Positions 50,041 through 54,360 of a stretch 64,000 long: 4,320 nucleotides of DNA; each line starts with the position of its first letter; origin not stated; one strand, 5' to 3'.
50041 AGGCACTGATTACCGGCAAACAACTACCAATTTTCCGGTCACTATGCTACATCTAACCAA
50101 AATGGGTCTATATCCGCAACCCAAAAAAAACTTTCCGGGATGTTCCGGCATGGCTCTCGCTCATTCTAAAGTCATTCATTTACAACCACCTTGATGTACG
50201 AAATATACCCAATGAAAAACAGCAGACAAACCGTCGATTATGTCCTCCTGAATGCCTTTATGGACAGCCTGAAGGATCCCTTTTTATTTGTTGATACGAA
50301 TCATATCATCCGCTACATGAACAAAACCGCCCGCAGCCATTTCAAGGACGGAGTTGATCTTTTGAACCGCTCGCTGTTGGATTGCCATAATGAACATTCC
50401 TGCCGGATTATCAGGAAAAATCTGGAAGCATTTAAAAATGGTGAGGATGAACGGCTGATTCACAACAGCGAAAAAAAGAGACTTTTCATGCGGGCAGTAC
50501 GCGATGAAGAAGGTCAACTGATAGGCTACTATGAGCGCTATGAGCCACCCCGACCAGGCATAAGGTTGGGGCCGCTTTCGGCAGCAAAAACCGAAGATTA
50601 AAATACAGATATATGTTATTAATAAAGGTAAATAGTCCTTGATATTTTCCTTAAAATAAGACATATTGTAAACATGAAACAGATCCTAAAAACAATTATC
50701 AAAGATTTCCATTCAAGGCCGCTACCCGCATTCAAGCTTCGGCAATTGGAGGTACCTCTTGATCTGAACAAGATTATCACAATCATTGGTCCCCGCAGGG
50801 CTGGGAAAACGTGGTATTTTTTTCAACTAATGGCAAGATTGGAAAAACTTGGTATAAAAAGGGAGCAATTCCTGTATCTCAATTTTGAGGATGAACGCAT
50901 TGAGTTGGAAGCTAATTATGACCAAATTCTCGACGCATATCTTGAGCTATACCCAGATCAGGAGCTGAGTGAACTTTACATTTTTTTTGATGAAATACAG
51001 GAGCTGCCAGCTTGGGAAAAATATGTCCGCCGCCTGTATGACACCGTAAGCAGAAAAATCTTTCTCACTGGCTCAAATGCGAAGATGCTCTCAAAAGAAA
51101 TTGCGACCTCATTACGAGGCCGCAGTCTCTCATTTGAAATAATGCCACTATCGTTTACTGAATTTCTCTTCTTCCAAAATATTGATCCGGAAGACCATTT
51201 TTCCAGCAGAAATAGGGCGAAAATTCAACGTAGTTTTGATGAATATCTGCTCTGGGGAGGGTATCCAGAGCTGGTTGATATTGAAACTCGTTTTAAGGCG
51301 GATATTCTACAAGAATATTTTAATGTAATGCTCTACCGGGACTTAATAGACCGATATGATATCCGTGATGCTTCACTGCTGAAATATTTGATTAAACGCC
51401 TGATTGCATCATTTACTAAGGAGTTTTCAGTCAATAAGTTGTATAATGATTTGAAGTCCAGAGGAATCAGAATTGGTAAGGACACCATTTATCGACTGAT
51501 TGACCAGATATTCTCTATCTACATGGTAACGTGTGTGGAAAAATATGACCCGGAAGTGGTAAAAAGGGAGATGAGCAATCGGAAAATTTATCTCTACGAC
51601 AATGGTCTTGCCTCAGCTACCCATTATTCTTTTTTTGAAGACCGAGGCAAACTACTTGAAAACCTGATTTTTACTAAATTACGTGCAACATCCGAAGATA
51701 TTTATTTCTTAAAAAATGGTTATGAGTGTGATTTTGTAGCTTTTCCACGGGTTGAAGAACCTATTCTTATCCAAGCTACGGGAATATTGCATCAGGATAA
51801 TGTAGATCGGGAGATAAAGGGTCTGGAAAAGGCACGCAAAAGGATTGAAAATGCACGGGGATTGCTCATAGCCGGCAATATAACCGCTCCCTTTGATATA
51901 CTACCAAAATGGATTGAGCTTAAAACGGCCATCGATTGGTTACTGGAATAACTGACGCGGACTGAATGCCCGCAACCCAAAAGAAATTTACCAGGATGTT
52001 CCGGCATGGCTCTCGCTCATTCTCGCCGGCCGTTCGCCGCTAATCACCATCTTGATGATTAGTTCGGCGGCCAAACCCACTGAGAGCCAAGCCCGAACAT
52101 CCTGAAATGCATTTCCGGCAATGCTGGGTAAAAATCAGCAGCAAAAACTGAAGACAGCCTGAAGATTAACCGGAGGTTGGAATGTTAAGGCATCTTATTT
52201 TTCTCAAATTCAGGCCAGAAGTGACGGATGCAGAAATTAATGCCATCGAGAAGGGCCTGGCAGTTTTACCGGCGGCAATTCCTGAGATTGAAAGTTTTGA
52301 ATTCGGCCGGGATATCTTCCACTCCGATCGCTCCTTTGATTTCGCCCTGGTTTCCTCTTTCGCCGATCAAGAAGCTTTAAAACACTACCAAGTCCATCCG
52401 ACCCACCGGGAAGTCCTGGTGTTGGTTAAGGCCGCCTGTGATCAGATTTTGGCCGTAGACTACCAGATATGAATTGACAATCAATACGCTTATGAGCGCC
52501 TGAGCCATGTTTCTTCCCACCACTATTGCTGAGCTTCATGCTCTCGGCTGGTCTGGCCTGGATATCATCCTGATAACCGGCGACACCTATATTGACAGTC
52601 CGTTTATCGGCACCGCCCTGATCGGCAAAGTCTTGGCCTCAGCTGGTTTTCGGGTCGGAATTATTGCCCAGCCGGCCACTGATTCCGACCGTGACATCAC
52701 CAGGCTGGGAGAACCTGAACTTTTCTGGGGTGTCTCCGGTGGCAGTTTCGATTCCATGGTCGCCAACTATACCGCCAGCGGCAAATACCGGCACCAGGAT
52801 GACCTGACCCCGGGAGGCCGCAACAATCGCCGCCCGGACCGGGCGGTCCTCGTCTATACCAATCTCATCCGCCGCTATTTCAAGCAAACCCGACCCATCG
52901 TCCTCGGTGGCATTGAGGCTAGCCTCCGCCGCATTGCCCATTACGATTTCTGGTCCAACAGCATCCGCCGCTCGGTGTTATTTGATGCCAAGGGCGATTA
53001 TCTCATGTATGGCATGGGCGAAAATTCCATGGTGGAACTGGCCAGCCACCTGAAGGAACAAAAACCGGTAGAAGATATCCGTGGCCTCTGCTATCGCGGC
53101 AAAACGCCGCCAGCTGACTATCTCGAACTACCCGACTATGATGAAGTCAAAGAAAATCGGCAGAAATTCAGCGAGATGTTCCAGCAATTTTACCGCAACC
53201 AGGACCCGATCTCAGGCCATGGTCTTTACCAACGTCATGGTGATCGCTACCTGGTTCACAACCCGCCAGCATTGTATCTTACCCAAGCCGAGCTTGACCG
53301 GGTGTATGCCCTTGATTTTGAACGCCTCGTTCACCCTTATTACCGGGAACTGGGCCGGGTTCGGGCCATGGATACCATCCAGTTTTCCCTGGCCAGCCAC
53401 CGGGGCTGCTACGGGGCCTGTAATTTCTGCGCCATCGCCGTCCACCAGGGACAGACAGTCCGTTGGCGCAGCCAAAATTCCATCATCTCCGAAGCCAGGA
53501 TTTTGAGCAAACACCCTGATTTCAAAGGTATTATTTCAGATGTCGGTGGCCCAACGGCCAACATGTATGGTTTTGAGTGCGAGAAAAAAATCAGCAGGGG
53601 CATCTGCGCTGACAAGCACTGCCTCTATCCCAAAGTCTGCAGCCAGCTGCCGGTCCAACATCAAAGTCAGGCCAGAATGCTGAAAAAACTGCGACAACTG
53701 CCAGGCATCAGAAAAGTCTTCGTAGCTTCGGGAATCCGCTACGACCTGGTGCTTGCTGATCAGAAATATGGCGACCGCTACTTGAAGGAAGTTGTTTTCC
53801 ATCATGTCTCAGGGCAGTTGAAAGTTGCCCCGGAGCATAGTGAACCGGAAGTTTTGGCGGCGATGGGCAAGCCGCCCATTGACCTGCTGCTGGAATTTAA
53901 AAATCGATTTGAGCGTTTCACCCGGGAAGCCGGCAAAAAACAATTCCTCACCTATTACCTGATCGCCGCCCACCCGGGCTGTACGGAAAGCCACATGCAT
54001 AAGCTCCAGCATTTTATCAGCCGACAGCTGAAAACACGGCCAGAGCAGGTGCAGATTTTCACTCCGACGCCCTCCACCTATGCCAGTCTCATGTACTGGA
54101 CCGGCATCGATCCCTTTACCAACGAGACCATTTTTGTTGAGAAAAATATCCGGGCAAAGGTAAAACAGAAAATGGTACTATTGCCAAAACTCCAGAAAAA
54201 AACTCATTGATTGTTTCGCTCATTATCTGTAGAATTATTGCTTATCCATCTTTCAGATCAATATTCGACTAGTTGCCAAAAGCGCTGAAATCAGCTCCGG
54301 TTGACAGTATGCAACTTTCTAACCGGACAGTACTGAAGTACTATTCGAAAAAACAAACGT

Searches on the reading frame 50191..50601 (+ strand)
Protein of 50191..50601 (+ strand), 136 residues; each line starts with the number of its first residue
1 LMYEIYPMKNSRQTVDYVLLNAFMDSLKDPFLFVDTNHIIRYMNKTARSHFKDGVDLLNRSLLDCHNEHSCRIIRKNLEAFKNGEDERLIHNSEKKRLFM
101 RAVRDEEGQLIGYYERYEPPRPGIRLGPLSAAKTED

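Call 68: search_protein_families(library=pfam, proteins=[window:50191-50601:+])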
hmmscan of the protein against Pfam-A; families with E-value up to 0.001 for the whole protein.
window:50191-50601:+ (136 aa): 3 families
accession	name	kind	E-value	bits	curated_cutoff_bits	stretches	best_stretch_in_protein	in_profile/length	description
PF13596.12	PAS_10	-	9.6e-09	36.3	22.1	1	20-114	1-99/106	PAS domain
PF08448.16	PAS_4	-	1.9e-06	28.5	23.1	1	25-116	2-101/110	PAS fold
PF00989.32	PAS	-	7.4e-05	23.2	22.6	1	20-88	3-76/113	PAS fold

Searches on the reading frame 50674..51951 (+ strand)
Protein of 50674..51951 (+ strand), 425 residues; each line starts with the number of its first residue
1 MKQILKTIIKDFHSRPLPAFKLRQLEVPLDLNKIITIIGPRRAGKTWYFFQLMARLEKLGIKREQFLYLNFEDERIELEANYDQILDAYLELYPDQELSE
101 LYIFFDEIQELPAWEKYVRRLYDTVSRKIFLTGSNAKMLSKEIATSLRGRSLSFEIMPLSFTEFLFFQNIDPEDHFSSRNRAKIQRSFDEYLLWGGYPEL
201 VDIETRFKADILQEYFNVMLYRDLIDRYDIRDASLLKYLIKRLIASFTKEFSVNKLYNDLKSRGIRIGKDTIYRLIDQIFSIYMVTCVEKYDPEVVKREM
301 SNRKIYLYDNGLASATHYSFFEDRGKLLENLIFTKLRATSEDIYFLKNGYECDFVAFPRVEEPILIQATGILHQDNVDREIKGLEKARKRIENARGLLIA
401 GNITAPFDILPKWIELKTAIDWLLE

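Call 68: search_protein_families(library=pfam, proteins=[window:50674-51951:+])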
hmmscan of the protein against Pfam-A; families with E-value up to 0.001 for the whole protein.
window:50674-51951:+ (425 aa): 2 families
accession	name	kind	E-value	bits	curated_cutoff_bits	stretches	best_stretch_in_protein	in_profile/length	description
PF13173.12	AAA_14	-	9.9e-39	132.7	27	1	32-165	2-129/129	AAA domain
PF13635.12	DUF4143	-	1e-14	55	28.1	1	222-356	2-145/160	Domain of unknown function (DUF4143)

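Call 93: find_homologous_proteins(query=window:50674-51951:+, max_evalue=1e-80)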
Query window:50674-51951:+ (425 aa): 1961 proteins with E <= 1e-80 among 8000 candidates; the best 120 are listed.
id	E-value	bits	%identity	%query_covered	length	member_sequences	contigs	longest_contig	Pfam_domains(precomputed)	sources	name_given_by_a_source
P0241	2.4e-279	944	100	100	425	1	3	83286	PF13173.13,PF13635.13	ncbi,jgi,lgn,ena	-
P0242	1.6e-233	793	82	100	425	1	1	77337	PF13173.13,PF13635.13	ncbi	-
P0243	1.3e-231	787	81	100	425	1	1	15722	PF13173.13,PF13635.13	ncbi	-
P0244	7.2e-230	781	80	100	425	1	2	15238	PF13173.13,PF13635.13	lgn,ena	-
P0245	2.5e-224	763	79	100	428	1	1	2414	PF13173.13,PF13635.13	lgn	-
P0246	5.2e-224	762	79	100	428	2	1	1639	PF13173.13,PF13635.13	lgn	-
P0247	5.6e-223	759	79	100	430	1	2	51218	PF13173.13,PF13635.13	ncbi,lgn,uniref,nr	ncbi:ATP-binding protein [Desulfobacula sp.]|uniref:ATP-binding protein n=1 Tax=Desulfobacula sp. Ta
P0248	1.1e-222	758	78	100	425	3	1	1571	PF13173.13,PF13635.13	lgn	-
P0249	3.9e-222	756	79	100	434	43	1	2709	PF13173.13,PF13635.13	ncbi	-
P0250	6.0e-222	755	78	100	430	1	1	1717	PF13173.13,PF13635.13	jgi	-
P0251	1.6e-221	754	78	100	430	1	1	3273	PF13173.13,PF13635.13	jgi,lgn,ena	-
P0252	1.9e-221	754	77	100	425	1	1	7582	PF13173.13,PF13635.13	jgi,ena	jgi:predicted AAA+ superfamily ATPase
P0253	2.6e-221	753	78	100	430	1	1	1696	PF13173.13,PF13635.13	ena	-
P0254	3.0e-221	753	76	100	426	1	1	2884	PF13173.13,PF13635.13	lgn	-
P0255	9.1e-221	751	79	100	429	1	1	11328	PF13173.13,PF13635.13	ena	-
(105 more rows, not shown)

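Call 94: find_encoding_contigs(protein=P0242, flank=1500, max_places=1)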
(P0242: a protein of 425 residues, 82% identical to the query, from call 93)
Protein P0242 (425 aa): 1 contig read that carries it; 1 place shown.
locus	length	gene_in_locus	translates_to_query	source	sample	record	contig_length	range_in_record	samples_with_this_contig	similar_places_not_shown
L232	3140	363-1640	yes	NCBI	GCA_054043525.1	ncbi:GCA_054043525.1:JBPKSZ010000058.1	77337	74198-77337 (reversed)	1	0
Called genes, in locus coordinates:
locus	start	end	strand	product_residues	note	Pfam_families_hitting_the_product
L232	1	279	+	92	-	?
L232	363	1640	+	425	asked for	PF13173:AAA_14, PF13635:DUF4143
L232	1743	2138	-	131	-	-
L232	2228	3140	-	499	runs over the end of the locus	PF02789:Peptidase_M17_N, PF00883:Peptidase_M17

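Call 95: find_encoding_contigs(protein=P0244, flank=1500, max_places=1)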
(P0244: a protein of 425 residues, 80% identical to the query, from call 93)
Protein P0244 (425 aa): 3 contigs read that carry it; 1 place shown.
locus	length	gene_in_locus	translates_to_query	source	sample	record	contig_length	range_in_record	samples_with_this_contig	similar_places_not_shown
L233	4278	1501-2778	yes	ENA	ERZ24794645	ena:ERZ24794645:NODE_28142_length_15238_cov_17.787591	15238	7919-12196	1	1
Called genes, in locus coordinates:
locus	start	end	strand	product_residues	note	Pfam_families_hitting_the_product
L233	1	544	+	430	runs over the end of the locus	PF02465:FliD_N, PF07195:FliD_C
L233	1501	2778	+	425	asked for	PF13173:AAA_14, PF13635:DUF4143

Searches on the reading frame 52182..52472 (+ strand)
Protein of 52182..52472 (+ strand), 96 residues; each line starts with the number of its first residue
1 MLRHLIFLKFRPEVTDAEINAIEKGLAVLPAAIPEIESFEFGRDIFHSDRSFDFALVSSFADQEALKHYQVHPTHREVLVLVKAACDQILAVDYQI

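Call 21: find_encoding_contigs(protein=window:52182-52472:+, flank=3000, max_places=6)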
Protein window:52182-52472:+ (96 aa): 8 contigs read that carry it; 4 places shown.
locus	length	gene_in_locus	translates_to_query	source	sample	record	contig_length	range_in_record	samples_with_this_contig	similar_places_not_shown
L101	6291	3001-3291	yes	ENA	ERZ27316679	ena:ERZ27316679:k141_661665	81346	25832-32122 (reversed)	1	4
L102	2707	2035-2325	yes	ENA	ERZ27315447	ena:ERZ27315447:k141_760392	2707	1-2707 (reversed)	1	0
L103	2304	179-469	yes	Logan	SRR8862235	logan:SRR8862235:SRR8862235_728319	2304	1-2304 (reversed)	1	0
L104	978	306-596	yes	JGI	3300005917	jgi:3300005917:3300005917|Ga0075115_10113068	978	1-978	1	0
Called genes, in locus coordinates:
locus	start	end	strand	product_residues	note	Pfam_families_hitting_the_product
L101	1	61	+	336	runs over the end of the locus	PF00106:adh_short, PF01073:3Beta_HSD, PF01370:Epimerase, PF02719:Polysacc_synt_2, PF04321:RmlD_sub_bind, PF07993:NAD_binding_4 (weak), PF13460:NAD_binding_10, PF16363:GDP_Man_Dehyd, +1 more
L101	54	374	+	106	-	PF07883:Cupin_2 (weak)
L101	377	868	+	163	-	-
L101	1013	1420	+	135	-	PF13596:PAS_10, PF08448:PAS_4 (weak)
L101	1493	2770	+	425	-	PF13173:AAA_14, PF13635:DUF4143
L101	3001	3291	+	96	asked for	PF07876:Dabb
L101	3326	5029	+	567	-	PF08497:Radical_SAM_N, PF04055:Radical_SAM (weak), PF11842:DUF3362 (faint)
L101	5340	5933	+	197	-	PF00160:Pro_isomerase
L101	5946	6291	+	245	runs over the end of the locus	-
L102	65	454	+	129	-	PF13596:PAS_10, PF08448:PAS_4 (weak)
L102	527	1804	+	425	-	PF13173:AAA_14, PF13635:DUF4143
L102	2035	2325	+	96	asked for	PF07876:Dabb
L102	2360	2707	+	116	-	?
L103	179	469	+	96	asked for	PF07876:Dabb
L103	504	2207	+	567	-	PF08497:Radical_SAM_N, PF04055:Radical_SAM (weak), PF11842:DUF3362 (faint)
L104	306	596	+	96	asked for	PF07876:Dabb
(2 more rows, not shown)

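Call 68: search_protein_families(library=pfam, proteins=[window:52182-52472:+])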
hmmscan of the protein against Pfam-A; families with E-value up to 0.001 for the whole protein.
window:52182-52472:+ (96 aa): 1 family
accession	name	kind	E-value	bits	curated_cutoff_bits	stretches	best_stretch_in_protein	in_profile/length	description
PF07876.18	Dabb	-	6.6e-25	88.1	25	1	2-95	1-95/96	Stress responsive A/B Barrel Domain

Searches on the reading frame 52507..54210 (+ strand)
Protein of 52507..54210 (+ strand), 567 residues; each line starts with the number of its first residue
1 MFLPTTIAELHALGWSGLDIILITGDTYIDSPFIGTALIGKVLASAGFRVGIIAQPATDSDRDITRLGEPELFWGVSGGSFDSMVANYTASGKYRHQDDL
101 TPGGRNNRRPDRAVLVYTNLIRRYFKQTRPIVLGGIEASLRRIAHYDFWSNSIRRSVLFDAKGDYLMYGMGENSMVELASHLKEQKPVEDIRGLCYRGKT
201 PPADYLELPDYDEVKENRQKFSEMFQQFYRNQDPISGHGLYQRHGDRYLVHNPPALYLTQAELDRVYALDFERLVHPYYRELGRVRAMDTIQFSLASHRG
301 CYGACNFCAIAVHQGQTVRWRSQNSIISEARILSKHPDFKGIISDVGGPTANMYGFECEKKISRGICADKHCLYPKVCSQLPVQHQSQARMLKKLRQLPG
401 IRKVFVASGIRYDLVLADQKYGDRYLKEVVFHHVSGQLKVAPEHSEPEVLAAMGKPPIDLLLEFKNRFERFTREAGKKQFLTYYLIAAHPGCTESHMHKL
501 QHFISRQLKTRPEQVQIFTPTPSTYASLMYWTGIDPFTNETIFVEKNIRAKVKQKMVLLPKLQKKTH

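Call 79: find_homologous_proteins(query=window:52507-54210:+, max_evalue=1e-150)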
Query window:52507-54210:+ (567 aa): 7894 proteins with E <= 1e-150 among 8000 candidates; the best 120 are listed.
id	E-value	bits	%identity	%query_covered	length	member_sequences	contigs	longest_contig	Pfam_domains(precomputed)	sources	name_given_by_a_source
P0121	0.0e+0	1327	100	100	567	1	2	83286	PF04055.28,PF11842.14,PF08497.16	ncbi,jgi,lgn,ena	-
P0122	0.0e+0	1163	87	100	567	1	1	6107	PF04055.28,PF11842.14,PF08497.16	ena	-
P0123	0.0e+0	1159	87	100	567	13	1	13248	PF04055.28,PF11842.14,PF08497.16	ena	-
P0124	0.0e+0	1155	87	100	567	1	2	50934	PF04055.28,PF11842.14,PF08497.16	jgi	jgi:uncharacterized radical SAM protein YgiQ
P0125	0.0e+0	1153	86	100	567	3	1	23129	PF04055.28,PF08497.16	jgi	jgi:uncharacterized radical SAM protein YgiQ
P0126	0.0e+0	1146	86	100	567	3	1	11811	PF04055.28,PF08497.16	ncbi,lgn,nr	ncbi:MAG: YgiQ family radical SAM protein [Pseudomonadota bacterium]|nr:YgiQ family radical SAM prot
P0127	0.0e+0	1143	86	100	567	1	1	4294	PF11842.14,PF08497.16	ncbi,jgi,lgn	-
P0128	0.0e+0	1138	85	99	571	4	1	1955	PF04055.28,PF11842.14,PF08497.16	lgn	-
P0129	0.0e+0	1085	81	100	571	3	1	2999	PF04055.28,PF11842.14,PF08497.16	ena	-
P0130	0.0e+0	1078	80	100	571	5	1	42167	PF04055.28,PF11842.14,PF08497.16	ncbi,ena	-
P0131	2.6e-278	943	71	100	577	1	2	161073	PF11842.14,PF08497.16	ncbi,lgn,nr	ncbi:MAG: YgiQ family radical SAM protein [Deltaproteobacteria bacterium]|nr:YgiQ family radical SAM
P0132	1.2e-266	905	68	99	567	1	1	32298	PF04055.28,PF11842.14,PF08497.16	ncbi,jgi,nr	ncbi:MAG: YgiQ family radical SAM protein [Deltaproteobacteria bacterium]|nr:YgiQ family radical SAM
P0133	3.3e-264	897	68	98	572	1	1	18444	PF04055.28,PF11842.14,PF08497.16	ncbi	-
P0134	7.0e-259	879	66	99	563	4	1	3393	PF04055.28,PF08497.16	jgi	-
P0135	2.0e-258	878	63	100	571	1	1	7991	PF04055.28,PF08497.16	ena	-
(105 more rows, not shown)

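Call 80: find_encoding_contigs(protein=P0124, flank=5000, max_places=2)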
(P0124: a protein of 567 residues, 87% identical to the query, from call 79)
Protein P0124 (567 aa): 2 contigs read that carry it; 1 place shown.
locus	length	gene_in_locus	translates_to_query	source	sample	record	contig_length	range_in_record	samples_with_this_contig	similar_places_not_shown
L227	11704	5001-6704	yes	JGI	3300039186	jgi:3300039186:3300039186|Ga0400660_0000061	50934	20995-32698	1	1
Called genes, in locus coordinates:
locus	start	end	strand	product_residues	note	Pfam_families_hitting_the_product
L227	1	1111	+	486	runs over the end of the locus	PF00224:PK, PF03328:HpcH_HpaI (weak), PF02887:PK_C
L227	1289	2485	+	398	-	PF01963:TraB_PrgY_gumN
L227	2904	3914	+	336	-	PF00106:adh_short, PF01073:3Beta_HSD, PF01370:Epimerase, PF02719:Polysacc_synt_2, PF04321:RmlD_sub_bind, PF08659:KR, PF13460:NAD_binding_10, PF16363:GDP_Man_Dehyd, +1 more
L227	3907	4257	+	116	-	PF07883:Cupin_2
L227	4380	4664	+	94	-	-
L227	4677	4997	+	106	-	PF07876:Dabb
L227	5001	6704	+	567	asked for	PF08497:Radical_SAM_N, PF04055:Radical_SAM (weak), PF11842:DUF3362 (faint)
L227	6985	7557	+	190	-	PF00160:Pro_isomerase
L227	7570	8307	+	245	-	-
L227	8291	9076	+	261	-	PF04536:TPM_phosphatase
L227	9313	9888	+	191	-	PF04011:LemA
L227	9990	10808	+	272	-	PF05552:MS_channel_1st_1, PF21088:MS_channel_1st, PF00924:MS_channel_2nd, PF21082:MS_channel_3rd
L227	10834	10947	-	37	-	-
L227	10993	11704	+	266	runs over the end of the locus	PF02405:MlaE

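Call 81: find_encoding_contigs(protein=P0125, flank=5000, max_places=1)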
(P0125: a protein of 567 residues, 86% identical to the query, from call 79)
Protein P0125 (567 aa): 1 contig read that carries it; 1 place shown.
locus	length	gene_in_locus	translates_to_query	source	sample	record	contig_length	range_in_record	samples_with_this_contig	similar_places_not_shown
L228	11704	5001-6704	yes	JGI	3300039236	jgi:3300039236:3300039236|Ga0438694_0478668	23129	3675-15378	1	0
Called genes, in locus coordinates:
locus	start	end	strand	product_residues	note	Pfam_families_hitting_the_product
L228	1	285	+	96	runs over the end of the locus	PF10052:DUF2288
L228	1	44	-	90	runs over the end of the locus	-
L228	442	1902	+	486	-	PF00224:PK, PF02887:PK_C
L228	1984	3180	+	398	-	PF01963:TraB_PrgY_gumN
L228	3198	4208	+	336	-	PF00106:adh_short, PF01073:3Beta_HSD, PF01370:Epimerase, PF02719:Polysacc_synt_2, PF04321:RmlD_sub_bind, PF08659:KR, PF13460:NAD_binding_10, PF16363:GDP_Man_Dehyd, +2 more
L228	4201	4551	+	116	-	PF07883:Cupin_2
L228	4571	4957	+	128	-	PF00989:PAS (faint), PF13596:PAS_10, PF08448:PAS_4 (weak)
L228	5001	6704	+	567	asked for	PF08497:Radical_SAM_N, PF04055:Radical_SAM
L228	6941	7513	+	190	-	PF00160:Pro_isomerase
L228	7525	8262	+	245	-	-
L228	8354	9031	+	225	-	PF04536:TPM_phosphatase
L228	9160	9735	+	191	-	PF04011:LemA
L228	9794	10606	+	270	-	PF05552:MS_channel_1st_1, PF21088:MS_channel_1st (weak), PF00924:MS_channel_2nd, PF21082:MS_channel_3rd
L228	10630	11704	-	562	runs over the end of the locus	PF00015:MCPsignal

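Call 82: find_encoding_contigs(protein=P0130, flank=5000, max_places=1)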
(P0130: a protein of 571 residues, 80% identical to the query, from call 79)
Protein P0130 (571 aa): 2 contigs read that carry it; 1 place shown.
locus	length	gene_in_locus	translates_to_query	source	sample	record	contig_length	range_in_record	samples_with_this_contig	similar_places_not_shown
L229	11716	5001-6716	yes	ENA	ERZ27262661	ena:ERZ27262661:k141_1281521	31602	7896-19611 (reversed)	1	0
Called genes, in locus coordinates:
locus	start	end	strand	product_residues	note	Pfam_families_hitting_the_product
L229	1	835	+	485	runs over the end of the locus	PF00224:PK, PF03328:HpcH_HpaI (weak), PF02887:PK_C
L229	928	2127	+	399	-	PF01963:TraB_PrgY_gumN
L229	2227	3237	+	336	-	PF00106:adh_short, PF01073:3Beta_HSD, PF01370:Epimerase, PF02719:Polysacc_synt_2, PF04321:RmlD_sub_bind, PF08659:KR, PF13460:NAD_binding_10, PF16363:GDP_Man_Dehyd, +2 more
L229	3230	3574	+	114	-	PF07883:Cupin_2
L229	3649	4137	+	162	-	-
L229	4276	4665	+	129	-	PF13596:PAS_10, PF08448:PAS_4 (weak)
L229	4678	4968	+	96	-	PF07876:Dabb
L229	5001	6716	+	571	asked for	PF08497:Radical_SAM_N, PF04055:Radical_SAM (weak), PF11842:DUF3362 (faint)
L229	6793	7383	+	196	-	PF00160:Pro_isomerase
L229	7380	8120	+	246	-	-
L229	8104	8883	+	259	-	PF04536:TPM_phosphatase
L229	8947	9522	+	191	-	PF04011:LemA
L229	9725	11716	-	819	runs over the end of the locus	PF00497:SBP_bac_3, PF08447:PAS_3, PF02518:HATPase_c, PF00072:Response_reg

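Call 83: list_cluster_members(proteins=[P0121])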
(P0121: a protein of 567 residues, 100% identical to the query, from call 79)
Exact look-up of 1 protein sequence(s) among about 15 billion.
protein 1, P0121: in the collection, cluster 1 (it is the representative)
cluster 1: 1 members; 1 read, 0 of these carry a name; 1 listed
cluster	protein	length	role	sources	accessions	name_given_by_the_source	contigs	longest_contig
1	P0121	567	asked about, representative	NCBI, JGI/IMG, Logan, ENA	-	-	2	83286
